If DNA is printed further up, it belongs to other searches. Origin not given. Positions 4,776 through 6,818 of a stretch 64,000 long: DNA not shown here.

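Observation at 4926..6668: Solitary AT-rich AIPR-like abortive-infection gene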

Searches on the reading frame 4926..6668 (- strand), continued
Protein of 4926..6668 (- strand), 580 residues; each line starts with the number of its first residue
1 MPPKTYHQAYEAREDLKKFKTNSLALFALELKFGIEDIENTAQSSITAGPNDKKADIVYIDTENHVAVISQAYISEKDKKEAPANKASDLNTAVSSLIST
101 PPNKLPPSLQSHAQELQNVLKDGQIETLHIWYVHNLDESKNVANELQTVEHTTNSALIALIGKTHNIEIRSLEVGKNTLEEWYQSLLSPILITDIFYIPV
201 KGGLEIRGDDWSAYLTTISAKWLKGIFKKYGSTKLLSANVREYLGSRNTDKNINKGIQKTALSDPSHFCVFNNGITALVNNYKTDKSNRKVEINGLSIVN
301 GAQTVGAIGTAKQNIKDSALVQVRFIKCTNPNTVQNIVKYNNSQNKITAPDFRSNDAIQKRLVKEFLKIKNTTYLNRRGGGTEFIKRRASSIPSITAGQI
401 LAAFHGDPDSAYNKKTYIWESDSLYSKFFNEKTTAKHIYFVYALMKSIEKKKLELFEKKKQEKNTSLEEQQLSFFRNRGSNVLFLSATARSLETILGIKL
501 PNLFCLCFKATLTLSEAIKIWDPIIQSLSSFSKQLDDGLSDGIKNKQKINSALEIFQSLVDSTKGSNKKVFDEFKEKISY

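Call 18: find_encoding_contigs(protein=P0120, flank=6000, max_places=2)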
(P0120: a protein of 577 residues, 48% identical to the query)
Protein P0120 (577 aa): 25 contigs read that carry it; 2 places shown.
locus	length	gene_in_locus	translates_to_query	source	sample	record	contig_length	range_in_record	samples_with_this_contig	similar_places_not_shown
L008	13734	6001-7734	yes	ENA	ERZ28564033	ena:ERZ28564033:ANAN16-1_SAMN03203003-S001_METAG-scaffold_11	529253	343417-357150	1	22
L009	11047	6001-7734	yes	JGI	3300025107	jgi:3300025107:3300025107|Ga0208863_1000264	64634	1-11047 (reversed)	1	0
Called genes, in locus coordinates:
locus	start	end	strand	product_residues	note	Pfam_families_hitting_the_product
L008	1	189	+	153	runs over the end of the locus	-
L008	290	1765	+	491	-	PF01336:tRNA_anti-codon, PF00152:tRNA-synt_2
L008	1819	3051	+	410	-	PF12704:MacB_PCD, PF02687:FtsX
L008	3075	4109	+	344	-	PF02985:HEAT (faint), PF13646:HEAT_2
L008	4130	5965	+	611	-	PF00009:GTP_EFTU, PF01926:MMR_HSR1 (weak), PF22042:EF-G_D2, PF03144:GTP_EFTU_D2, PF00679:EFG_C, PF21018:BipA_C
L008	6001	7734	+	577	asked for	PF10592:AIPR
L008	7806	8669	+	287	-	PF01545:Cation_efflux, PF16916:ZT_dimer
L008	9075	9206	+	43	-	-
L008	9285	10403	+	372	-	PF03193:RsgA_GTPase, PF01926:MMR_HSR1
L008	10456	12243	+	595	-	PF00664:ABC_membrane, PF00005:ABC_tran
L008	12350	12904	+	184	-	PF13302:Acetyltransf_3, PF13420:Acetyltransf_4, PF00583:Acetyltransf_1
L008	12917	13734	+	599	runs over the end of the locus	PF00664:ABC_membrane, PF02463:SMC_N (weak), PF00005:ABC_tran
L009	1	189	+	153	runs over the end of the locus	-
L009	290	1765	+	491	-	PF01336:tRNA_anti-codon, PF00152:tRNA-synt_2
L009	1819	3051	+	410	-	PF12704:MacB_PCD, PF02687:FtsX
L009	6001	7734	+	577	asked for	PF10592:AIPR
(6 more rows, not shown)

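Call 19: predict_structure(alignment_id=A2)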
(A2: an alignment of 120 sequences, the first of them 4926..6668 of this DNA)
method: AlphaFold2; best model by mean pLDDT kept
length: 580 residues; sequences in the alignment: 120
mean_pLDDT: 87.1   pTM: 0.76
mean pLDDT of the five models: 87.1, 85.8, 85.5, 84.6, 84.4
residues with pLDDT >= 90: 334; 70-90: 184; 50-70: 50; < 50: 12
segments of 3 or more residues with pLDDT < 50: 244-246, 346-350
pLDDT, mean of each block of 10 residues (from residue 1): 67 82 91 80 81 83 90 90 88 93 88 93 94 95 94 96 91 93 71 87 91 94 90 69 52 80 90 86 88 88 85 90 89 70 51 77 94 76 59 91 96 85 90 97 97 90 91 92 98 96 95 96 97 94 92 98 96 96
secondary structure, 60 per line:
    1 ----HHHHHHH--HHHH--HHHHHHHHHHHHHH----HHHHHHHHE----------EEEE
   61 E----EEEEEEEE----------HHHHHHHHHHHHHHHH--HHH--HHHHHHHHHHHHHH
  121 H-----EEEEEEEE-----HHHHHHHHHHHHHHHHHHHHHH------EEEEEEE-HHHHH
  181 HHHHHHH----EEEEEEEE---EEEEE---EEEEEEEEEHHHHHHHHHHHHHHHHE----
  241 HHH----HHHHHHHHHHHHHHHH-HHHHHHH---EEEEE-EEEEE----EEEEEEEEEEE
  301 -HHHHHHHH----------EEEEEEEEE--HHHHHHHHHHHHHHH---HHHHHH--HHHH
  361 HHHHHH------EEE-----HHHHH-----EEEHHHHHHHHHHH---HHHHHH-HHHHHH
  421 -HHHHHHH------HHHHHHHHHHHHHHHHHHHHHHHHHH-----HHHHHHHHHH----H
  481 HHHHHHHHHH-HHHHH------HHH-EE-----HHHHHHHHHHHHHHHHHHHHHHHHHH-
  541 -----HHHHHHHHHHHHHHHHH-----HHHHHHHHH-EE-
elements in order: H5-11 H14-17 H20-33 H38-45 E57-61 E66-73 H84-99 H107-121 E127-134 H140-161 E168-174 H176-187 E192-199 E203-207 E211-219 H220-235 H248-263 H265-271 E275-279 E281-285 E290-300 H302-309 E320-328 H331-345 H349-354 H357-366 E373-375 H381-385 E391-393 H394-404 H408-413 H415-420 H422-428 H435-460 H466-475 H480-490 H492-496 H514-539 H546-562 H568-576

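Call 22: fold_search(model_id=the predicted structure, library=pdb)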
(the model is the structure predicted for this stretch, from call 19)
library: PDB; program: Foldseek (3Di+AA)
matches with E <= 10: 428; with E <= 0.001: 0
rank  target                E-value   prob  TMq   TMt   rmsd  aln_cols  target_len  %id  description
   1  4zqu_A                7.8e-02  0.75  0.11  0.31   7.8       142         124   13  CdiA-CT/CdiI toxin and immunity complex from Yersinia pseudotuberculosis (released 2015-10-28)
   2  5lzt_jj               1.9e-01  0.25  0.13  0.17  16.0       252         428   10  Structure of the mammalian ribosomal termination complex with eRF1 and eRF3. (released 2016-11-30)
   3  1xb2_A                2.4e-01  0.33  0.09  0.14  15.0       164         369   12  Crystal Structure of Bos taurus mitochondrial Elongation Factor Tu/Ts Complex (released 2004-11-23)
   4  2bvn_A                2.4e-01  0.30  0.09  0.13  16.4       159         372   11  E. coli EF-Tu:GDPNP in complex with the antibiotic enacyloxin IIa (released 2005-09-01)
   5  5w76                  2.5e-01  0.25  0.13  0.17  17.0       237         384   11  Crystal Structure of Reconstructed Bacterial Elongation Factor Node 168 (released 2018-04-25)
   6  2bvn_B                2.5e-01  0.13  0.08  0.11  19.0       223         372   11  E. coli EF-Tu:GDPNP in complex with the antibiotic enacyloxin IIa (released 2005-09-01)
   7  4j0q_D                3.0e-01  0.23  0.09  0.13  15.7       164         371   15  Crystal structure of Pseudomonas putida elongation factor Tu (EF-Tu) (released 2014-02-05)
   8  5mi9_A                3.1e-01  0.09  0.09  0.12  16.5       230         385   12  Structure of the phosphomimetic mutant of the elongation factor EF-Tu T62E (released 2017-12-20)
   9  1r5b                  3.2e-01  0.16  0.08  0.11  14.9       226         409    7  Crystal structure analysis of sup35 (released 2004-05-25)
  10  4zv4_B                3.5e-01  0.20  0.12  0.16  16.7       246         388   11  Structure of Tse6 in complex with EF-Tu (released 2015-11-11)
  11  6mij                  3.5e-01  0.15  0.12  0.15  15.9       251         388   11  Crystal structure of EF-Tu from Acinetobacter baumannii in complex with Mg2+ and GDP (released 2018-10-03)
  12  4pc2_B                3.7e-01  0.25  0.10  0.14  15.2       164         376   11  Elongation factor Tu:Ts complex with a bound GDP (released 2015-05-06)
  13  4q7j_B                4.0e-01  0.15  0.09  0.13  16.6       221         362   12  Complex structure of viral RNA polymerase (released 2014-08-27)
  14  7a5g_Z                4.2e-01  0.21  0.10  0.13  16.8       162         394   14  Structure of the elongating human mitoribosome bound to mtEF-Tu.GMPPCP and A/T mt-tRNA (released 2020-12-23)
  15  7b1r_A                4.2e-01  0.08  0.10  0.14  17.2       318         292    8  Crystal structure of B. subtilis glucose-1-phosphate uridylyltransferase YngB (released 2021-02-10)
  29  3agq                  6.2e-01  0.12  0.09  0.05  17.1       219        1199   11  Structure of viral polymerase form II (released 2010-09-01)
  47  3agp                  9.1e-01  0.12  0.09  0.05  17.0       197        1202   13  Structure of viral polymerase form I (released 2010-09-01)
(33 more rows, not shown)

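Call 32: search_protein_families(library=pfam, alignment_id=A1, max_evalue=1)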
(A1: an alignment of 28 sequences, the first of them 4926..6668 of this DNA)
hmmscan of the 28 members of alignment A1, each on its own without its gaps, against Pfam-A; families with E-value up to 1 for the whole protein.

A. member 1, window:4926-6668:- (580 aa): 3 families
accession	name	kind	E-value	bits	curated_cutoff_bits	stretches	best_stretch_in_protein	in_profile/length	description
PF10592.14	AIPR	-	6.1e-36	125.1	25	1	236-554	1-291/308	AIPR protein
PF23173.1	bHLH_SAC51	-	0.011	16.1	28.5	1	537-567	5-35/61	Transcription factor SAC51 bHLH domain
PF12296.13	HsbA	-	0.13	13.2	33.5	1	85-168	13-93/121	Hydrophobic surface binding protein A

B. families by the number of members that match (of 28 scanned): 13 families
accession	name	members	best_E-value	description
PF10592.14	AIPR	28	6.1e-37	AIPR protein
PF20541.3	DUF6756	2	0.0099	Family of unknown function (DUF6756)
PF23173.1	bHLH_SAC51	2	0.011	Transcription factor SAC51 bHLH domain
PF16396.11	DUF5005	1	0.012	Domain of unknown function (DUF5005)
PF02787.25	CPSase_L_D3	1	0.04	Carbamoyl-phosphate synthetase large chain, oligomerisation domain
PF14163.11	SieB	1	0.046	Super-infection exclusion protein B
PF12296.13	HsbA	1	0.13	Hydrophobic surface binding protein A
PF17410.7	Stevor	1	0.15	Subtelomeric Variable Open Reading frame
PF24212.1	DUF7433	1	0.16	Family of unknown function (DUF7433)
PF01856.23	HP_OMP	1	0.16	Helicobacter outer membrane protein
PF03735.19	ENT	1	0.18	ENT domain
PF14756.11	Pdase_C33_assoc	1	0.21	Peptidase_C33-associated domain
PF19380.4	DUF5955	1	0.22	Family of unknown function (DUF5955)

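Call 48: search_dna_similar(query=window:4926-6668:-, collection=plasmids, mode=protein, max_rows=25)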
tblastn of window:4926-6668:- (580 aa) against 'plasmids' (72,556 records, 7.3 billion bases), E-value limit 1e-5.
Records with a match: 119; places in all: 120; records where one place covers at least 80% of the query: 52.
Best place of each record, by identity: <60% 119.
By first word of the organism name: Klebsiella 45; Burkholderia 10; Staphylococcus 7; Aeromonas 6; Enterococcus 5; Salmonella 3; Lactococcus 3; Ralstonia 2; Picosynechococcus 2; Subdoligranulum 2; and 28 more.
By predicted mobility (MOB-suite, as given by PLSDB): mobilizable 48; non-mobilizable 47; conjugative 24.
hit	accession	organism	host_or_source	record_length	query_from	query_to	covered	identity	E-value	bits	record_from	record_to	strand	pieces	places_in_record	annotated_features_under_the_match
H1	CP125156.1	Klebsiella pneumoniae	-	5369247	5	577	99%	46.5%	2e-154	498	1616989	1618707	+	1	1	AIPR family protein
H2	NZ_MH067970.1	Arthrobacter sp.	-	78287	9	580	99%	38.5%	6e-132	432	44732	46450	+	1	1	AIPR family protein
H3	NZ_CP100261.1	Burkholderia glumae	cell culture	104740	22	531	88%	34.4%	2e-78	277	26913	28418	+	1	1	AIPR family protein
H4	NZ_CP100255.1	Burkholderia glumae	cell culture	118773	22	531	88%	34.4%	2e-78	277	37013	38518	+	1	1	AIPR family protein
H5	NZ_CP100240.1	Burkholderia glumae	cell culture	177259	22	531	88%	34.4%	8e-67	281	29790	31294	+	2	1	hypothetical protein | AIPR family protein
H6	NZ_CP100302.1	Burkholderia glumae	cell culture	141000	22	531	88%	34.2%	3e-77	273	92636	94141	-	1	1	AIPR family protein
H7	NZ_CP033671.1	Burkholderia glumae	bacterial cell,diseased rice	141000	22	531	88%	34.2%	3e-77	273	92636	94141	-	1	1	AIPR family protein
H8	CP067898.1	Klebsiella pneumoniae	Homo sapiens,respiratory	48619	22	565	94%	32.0%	2e-60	224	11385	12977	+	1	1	AIPR family protein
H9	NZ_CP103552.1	Klebsiella pneumoniae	Homo sapiens,blood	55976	22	565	94%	32.0%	2e-60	224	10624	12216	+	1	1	AIPR family protein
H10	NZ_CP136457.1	Klebsiella pneumoniae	-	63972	22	565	94%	32.0%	2e-60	224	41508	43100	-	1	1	AIPR family protein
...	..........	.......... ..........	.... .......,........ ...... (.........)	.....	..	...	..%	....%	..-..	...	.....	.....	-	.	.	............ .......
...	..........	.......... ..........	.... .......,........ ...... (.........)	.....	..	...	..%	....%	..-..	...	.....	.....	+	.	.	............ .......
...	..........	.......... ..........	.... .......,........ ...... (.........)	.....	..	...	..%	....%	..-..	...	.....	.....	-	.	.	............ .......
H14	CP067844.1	Klebsiella pneumoniae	Homo sapiens,wound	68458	22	565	94%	32.0%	2e-60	224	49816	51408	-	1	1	AIPR family protein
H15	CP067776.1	Klebsiella pneumoniae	Homo sapiens,wound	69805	22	565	94%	32.0%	2e-60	224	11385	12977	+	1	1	AIPR family protein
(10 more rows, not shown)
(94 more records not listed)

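Call 49: search_dna_similar(query=window:4926-6668:-, collection=phages, mode=protein, max_rows=20)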
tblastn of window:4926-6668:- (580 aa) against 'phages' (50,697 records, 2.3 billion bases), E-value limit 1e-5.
Records with a match: 20; places in all: 20; records where one place covers at least 80% of the query: 9.
Best place of each record, by identity: <60% 20.
By first word of the organism name: Klebsiella 9; Bacteriophage 6; Salmonella 3; Aggregatibacter 2.
By host as written in the record: - 6; Klebsiella pneumoniae ST437-OXA245 2; Klebsiella pneumoniae ST512-KPC3 2; Salmonella enterica subsp. enterica serovar Enteritidis str. LK5 2; Aggregatibacter actinomycetemcomitans D11S-1 2; Klebsiella pneumoniae ST11-VIM1 1; Klebsiella pneumoniae ST11-OXA245 1; Klebsiella pneumoniae ST340-VIM1 1; and 3 more.
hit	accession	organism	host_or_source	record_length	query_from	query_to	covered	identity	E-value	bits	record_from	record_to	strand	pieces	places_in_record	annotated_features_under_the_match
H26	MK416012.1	Klebsiella phage ST437-OXA245phi4.2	Klebsiella pneumoniae ST437-OXA245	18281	5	578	99%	46.6%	1e-155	499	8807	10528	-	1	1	AIPR protein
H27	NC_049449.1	Klebsiella phage ST437-OXA245phi4.2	Klebsiella pneumoniae ST437-OXA245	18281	5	578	99%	46.6%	1e-155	499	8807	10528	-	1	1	Abi alpha-like abortive infection mechanism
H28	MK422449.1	Klebsiella phage ST512-KPC3phi13.2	Klebsiella pneumoniae ST512-KPC3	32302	5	578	99%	46.6%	1e-155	499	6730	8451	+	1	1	hypothetical protein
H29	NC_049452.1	Klebsiella phage ST512-KPC3phi13.2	Klebsiella pneumoniae ST512-KPC3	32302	5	578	99%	46.6%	1e-155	499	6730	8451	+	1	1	Abi alpha-like abortive infection mechanism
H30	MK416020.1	Klebsiella phage ST11-VIM1phi8.4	Klebsiella pneumoniae ST11-VIM1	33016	5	578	99%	46.6%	1e-155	499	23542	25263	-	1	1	abortive phage infection protein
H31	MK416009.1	Klebsiella phage ST11-OXA245phi3.1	Klebsiella pneumoniae ST11-OXA245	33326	5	578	99%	46.6%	1e-155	499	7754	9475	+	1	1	hypothetical protein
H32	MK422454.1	Klebsiella phage ST340-VIM1phi10.2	Klebsiella pneumoniae ST340-VIM1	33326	5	578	99%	46.6%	1e-155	499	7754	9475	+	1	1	hypothetical protein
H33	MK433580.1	Klebsiella phage ST11-OXA48phi15.3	Klebsiella pneumoniae ST11-OXA48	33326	5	578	99%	46.6%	1e-155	499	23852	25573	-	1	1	AIPR superfamily protein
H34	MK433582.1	Klebsiella phage ST258-KPC3phi16.2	Klebsiella pneumoniae ST258-KPC3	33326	5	578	99%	46.6%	1e-155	499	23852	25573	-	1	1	AIPR superfamily protein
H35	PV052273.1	Salmonella phage SE479_1PHIH2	Salmonella enterica subsp. enterica ...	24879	42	438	68%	27.3%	5e-16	88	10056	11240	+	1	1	hypothetical protein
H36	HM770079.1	Salmonella phage RE2010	Salmonella enterica subsp. enterica ...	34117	42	438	68%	27.3%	5e-16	88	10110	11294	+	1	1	abortive infection protein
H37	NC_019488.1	Salmonella phage RE2010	Salmonella enterica subsp. enterica ...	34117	42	438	68%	27.3%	5e-16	88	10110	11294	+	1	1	AIPR family protein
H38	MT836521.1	Bacteriophage sp.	human fecal samples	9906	147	409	45%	27.8%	9e-17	91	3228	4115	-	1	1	record has no annotation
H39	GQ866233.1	Aggregatibacter phage S1249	Aggregatibacter actinomycetemcomitans ...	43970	209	448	41%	30.1%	2e-13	79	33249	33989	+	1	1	hypothetical protein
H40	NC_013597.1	Aggregatibacter phage S1249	Aggregatibacter actinomycetemcomitans ...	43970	209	448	41%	30.1%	2e-13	79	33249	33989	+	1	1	Abi alpha-like abortive infection mechanism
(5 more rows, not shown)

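Call 51: get_annotated_region(hit=H31, flank=6000)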
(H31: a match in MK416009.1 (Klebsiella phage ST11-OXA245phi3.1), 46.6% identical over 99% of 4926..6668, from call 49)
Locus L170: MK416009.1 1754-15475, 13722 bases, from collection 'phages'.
description: Klebsiella phage ST11-OXA245phi3.1, complete genome.
organism: Klebsiella phage ST11-OXA245phi3.1 (NCBI taxid 2510476)
taxonomy: Viruses; Duplodnaviria; Heunggongvirae; Uroviricota; Caudoviricetes; Peduoviridae; Kapieceevirus; Kapieceevirus ST512KPC3phi132
host: Klebsiella pneumoniae ST11-OXA245; source: -; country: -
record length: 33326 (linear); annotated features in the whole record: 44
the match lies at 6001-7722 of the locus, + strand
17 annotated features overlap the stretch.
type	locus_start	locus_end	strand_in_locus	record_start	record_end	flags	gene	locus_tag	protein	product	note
CDS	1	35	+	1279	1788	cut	-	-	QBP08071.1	regulatory protein CII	-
CDS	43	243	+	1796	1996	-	-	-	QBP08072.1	hypothetical protein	Hypothetical protein, DUF2724 domain-containing protein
CDS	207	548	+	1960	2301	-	-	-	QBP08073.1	hypothetical protein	-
CDS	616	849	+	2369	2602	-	-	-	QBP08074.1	hypothetical protein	Hypothetical protein, DUF2732 family protein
CDS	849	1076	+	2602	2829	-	-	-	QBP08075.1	TraR/DksA family transcriptional regulator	-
CDS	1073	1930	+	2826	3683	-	-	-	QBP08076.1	DNA adenine methylase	-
CDS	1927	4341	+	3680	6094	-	-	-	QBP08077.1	replication endonuclease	-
CDS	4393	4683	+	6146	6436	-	-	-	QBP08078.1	levan regulatory domain protein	-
CDS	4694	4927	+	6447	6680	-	-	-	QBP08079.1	DinI family protein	-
CDS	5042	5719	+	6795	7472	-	-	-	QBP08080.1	hypothetical protein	-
CDS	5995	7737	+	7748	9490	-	-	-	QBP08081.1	hypothetical protein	-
CDS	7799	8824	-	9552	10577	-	-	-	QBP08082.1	portal protein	-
CDS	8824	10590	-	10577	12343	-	-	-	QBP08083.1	oxidoreductase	-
CDS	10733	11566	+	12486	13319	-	-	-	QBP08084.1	capsid scaffolding protein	-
CDS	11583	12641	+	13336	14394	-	-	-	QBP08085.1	major capsid protein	Phage major capsid protein, P2 family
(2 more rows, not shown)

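Call 57: search_protein_families(library=phrogs, proteins=[window:4926-6668:-], max_evalue=0.01)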
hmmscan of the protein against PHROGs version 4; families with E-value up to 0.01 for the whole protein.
window:4926-6668:- (580 aa): 2 families
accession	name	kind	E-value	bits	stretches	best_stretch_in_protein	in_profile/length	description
phrog_1841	-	moron, auxiliary metabolic gene and host takeover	2.7e-132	443.6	1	4-559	6-565/567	Abi alpha-like abortive infection mechanism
phrog_31871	-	unknown function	5.2e-25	89.2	1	256-466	8-225/328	-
